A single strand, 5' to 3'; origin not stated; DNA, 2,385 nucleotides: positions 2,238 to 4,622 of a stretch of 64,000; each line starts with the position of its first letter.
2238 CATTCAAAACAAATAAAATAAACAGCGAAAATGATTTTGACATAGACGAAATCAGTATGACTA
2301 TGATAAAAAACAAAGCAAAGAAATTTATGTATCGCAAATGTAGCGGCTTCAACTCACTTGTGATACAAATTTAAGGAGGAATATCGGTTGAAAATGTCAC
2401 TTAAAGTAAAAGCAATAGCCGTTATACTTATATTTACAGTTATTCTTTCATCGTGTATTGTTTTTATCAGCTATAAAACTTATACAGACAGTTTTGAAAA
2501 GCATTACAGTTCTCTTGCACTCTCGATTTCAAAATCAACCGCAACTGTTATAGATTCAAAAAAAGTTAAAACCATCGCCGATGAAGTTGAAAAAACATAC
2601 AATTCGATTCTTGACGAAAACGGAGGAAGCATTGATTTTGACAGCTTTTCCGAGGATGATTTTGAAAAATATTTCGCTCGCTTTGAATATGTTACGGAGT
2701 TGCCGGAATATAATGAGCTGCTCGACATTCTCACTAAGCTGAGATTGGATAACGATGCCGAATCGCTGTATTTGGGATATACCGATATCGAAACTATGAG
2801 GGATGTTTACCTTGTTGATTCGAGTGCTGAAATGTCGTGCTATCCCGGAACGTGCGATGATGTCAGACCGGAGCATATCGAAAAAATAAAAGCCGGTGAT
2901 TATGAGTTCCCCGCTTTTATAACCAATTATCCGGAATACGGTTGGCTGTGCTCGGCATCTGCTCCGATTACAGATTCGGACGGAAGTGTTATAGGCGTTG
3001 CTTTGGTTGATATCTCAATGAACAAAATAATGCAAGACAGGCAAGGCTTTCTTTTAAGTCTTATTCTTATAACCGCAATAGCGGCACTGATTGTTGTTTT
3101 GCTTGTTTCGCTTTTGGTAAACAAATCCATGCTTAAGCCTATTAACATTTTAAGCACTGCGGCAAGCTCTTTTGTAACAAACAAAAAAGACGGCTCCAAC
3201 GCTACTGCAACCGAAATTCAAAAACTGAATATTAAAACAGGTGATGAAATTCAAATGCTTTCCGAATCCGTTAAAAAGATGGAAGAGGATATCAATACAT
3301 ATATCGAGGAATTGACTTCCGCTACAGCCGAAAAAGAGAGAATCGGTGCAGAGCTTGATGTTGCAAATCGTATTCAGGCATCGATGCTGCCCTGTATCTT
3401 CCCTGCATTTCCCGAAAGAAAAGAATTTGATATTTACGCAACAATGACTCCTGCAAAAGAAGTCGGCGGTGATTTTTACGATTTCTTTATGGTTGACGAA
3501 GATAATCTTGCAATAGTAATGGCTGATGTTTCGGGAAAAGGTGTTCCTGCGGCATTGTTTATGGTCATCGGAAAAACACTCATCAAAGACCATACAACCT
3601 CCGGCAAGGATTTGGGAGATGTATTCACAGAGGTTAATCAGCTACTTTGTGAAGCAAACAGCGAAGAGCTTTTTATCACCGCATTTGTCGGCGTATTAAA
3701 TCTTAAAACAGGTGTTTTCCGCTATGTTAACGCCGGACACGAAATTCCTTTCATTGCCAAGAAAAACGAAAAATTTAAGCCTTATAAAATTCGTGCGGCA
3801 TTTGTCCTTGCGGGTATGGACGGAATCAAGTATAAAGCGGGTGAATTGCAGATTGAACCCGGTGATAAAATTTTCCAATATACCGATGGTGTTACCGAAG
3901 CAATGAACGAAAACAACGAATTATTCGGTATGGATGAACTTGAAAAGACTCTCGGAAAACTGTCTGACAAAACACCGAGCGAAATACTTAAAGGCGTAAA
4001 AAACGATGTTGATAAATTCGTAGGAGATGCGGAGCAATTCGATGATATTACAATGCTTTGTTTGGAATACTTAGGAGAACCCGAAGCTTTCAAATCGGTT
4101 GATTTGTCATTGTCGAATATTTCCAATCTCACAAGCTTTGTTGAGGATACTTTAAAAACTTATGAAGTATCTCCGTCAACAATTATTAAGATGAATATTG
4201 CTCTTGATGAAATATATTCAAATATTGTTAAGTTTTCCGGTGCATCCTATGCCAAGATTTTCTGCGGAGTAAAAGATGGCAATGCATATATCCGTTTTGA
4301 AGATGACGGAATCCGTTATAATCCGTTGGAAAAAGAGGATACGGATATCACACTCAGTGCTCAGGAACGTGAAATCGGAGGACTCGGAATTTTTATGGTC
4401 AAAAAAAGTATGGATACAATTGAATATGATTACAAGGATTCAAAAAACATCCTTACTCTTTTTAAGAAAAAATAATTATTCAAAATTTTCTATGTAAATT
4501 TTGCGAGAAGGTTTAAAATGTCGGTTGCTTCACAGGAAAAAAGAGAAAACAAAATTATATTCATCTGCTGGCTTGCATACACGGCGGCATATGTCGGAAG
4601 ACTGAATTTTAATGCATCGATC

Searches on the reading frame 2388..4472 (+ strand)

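Call 42: search_protein_families(library=pfam, max_evalue=1e-8, proteins=[window:2388-4472:+])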
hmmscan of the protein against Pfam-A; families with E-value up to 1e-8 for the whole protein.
window:2388-4472:+ (695 aa): 2 families
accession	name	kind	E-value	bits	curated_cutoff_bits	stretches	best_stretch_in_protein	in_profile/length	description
PF07228.17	SpoIIE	-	1.1e-44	153.1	25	1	370-560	1-190/192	Stage II sporulation protein E (SpoIIE)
PF13581.12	HATPase_c_2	-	1.1e-12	48.5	27.4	1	575-692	5-126/127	Histidine kinase-like ATPase domain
